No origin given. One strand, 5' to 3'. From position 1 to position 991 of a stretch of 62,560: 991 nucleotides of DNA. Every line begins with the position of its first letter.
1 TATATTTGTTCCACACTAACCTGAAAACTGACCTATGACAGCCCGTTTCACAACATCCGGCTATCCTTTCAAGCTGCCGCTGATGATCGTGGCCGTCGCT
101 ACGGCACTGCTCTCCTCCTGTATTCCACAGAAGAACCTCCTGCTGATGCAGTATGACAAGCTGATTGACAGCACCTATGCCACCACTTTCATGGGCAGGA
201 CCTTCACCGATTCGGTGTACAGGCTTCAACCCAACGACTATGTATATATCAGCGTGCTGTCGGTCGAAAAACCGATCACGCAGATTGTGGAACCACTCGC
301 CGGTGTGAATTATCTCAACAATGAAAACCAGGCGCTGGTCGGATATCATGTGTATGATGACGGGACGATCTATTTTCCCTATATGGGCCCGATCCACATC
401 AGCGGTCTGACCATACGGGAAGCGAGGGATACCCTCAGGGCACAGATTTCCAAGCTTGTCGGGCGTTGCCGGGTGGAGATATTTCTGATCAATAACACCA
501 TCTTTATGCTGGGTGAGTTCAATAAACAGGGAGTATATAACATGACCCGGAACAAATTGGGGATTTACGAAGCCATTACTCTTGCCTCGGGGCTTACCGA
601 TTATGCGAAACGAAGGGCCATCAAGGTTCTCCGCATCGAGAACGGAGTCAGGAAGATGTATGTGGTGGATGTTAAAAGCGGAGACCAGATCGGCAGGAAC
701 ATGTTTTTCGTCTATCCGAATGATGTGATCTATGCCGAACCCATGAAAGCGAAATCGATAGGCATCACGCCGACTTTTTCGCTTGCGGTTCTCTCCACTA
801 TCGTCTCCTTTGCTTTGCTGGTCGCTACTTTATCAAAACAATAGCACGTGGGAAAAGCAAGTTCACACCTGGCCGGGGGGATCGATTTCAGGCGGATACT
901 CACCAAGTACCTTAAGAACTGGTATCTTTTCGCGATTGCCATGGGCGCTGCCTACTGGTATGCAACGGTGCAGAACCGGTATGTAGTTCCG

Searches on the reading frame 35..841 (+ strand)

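Call 27: search_protein_families(library=pfam, proteins=[window:35-841:+], max_evalue=0.001)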
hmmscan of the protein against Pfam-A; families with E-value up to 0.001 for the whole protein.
window:35-841:+ (269 aa): 3 families
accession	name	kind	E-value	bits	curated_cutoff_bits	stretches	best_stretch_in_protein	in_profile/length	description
PF02563.21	Poly_export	-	2.6e-13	50.4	28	1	59-149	4-74/77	Polysaccharide biosynthesis/export protein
PF22461.2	SLBB_2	-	2.3e-06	28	27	1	156-233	3-78/79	SLBB domain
PF10531.15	SLBB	-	0.00064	19.9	27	0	156-210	2-54/55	SLBB domain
